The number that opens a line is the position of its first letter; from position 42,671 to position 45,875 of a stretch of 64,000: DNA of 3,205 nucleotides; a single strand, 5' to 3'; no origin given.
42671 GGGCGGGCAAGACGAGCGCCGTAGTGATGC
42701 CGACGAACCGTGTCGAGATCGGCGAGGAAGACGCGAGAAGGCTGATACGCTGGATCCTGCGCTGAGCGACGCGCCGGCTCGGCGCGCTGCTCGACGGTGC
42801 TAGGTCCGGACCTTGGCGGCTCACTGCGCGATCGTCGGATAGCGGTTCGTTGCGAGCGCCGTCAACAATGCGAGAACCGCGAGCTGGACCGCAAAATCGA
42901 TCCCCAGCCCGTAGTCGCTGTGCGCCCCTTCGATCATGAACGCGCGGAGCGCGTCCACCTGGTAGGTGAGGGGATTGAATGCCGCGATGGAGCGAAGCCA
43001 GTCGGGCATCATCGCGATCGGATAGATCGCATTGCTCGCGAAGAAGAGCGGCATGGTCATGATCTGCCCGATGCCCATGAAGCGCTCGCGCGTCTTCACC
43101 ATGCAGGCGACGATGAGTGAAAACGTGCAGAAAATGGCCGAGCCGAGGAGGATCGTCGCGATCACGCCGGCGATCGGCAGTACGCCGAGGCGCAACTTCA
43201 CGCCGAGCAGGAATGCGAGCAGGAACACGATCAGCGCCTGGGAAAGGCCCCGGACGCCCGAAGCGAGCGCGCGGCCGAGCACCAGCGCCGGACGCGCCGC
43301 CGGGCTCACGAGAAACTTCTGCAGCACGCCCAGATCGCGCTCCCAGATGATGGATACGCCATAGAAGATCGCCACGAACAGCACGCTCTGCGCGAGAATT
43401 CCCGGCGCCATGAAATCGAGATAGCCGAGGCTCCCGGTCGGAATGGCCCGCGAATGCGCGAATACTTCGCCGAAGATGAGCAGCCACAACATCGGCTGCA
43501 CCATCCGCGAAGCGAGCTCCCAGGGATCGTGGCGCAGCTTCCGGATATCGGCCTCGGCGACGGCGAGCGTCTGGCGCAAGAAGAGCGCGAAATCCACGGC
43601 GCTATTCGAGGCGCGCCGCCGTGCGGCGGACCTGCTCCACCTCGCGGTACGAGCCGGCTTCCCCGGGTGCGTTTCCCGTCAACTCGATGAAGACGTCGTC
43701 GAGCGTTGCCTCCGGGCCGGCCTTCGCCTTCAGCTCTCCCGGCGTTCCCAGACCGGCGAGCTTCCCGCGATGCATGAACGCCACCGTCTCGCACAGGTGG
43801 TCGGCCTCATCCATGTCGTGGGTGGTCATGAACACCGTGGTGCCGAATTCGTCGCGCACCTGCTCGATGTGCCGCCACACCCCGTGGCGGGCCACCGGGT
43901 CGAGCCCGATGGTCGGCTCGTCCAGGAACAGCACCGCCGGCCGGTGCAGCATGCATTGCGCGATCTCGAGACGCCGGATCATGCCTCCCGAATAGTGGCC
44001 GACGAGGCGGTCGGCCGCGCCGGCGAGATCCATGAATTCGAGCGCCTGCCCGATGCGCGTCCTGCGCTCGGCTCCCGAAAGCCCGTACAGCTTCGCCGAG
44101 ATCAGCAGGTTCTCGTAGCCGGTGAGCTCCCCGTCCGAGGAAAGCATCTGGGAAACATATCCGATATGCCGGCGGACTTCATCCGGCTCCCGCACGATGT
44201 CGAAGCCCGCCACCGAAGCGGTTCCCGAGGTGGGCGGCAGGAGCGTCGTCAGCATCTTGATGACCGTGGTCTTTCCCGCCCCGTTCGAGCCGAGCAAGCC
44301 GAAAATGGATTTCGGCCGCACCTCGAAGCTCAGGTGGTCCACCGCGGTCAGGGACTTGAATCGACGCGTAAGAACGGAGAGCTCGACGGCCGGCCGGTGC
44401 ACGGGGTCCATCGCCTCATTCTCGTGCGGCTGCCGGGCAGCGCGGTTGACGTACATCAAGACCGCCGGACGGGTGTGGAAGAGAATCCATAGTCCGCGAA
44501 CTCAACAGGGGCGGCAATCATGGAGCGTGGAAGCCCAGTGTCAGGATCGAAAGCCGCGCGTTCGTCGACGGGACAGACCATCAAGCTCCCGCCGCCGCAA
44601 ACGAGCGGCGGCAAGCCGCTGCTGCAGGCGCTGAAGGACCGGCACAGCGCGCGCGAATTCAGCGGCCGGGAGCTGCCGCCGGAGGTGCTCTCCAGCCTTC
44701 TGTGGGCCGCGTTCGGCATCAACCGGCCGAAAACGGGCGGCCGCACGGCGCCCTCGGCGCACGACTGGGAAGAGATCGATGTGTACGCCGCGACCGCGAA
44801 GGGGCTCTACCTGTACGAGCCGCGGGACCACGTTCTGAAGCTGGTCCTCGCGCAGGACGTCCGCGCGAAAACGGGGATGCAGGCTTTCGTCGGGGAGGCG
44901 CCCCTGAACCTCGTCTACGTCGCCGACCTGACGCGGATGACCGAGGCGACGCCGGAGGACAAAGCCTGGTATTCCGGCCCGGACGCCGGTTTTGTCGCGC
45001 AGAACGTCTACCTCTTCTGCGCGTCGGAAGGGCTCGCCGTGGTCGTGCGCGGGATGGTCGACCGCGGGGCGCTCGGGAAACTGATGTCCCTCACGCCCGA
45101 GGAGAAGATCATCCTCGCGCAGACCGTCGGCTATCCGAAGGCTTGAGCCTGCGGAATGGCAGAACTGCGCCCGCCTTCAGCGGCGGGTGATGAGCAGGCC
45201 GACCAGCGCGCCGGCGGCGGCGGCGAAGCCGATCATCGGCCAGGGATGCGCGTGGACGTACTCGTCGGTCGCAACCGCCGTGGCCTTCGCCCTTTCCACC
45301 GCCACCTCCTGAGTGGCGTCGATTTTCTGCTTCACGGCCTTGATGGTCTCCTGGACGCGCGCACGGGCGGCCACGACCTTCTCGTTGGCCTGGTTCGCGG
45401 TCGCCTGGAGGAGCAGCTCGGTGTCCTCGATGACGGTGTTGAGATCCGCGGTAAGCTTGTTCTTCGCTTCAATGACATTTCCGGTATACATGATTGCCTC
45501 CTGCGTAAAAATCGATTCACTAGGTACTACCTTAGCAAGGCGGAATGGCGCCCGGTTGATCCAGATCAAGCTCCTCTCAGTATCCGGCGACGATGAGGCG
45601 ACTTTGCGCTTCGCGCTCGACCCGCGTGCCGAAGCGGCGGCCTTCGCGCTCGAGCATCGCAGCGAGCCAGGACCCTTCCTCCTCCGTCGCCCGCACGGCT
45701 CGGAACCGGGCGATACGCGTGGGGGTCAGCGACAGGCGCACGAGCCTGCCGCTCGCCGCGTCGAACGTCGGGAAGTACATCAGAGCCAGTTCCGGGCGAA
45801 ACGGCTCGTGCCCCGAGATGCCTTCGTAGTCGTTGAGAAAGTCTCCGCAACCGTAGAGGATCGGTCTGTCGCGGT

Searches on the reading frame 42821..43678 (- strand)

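Call 15: search_protein_families(library=pfam, max_evalue=0.00001, proteins=[window:42821-43678:-])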
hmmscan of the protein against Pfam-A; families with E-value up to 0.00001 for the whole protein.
window:42821-43678:- (285 aa): 2 families
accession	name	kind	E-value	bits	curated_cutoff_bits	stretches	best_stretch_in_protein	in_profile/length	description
PF01061.29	ABC2_membrane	-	1.4e-35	123.2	26.9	1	36-248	2-210/211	ABC-2 type transporter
PF12698.13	ABC2_membrane_3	-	3.5e-17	63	31.6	1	81-276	155-345/347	ABC-2 family transporter protein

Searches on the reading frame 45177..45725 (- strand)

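Call 16: search_protein_families(library=pfam, max_evalue=0.00001, proteins=[window:45177-45725:-])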
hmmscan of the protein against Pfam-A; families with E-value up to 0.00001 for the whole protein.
window:45177-45725:- (182 aa): 2 families
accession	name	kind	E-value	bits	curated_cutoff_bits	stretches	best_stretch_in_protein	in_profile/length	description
PF19029.5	DUF883_C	-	6.4e-12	45.3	27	1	153-182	1-30/30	DUF883 C-terminal glycine zipper region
PF05957.18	DUF883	-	3e-08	33.9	25.4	1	90-140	2-52/53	DUF883 N-terminal domain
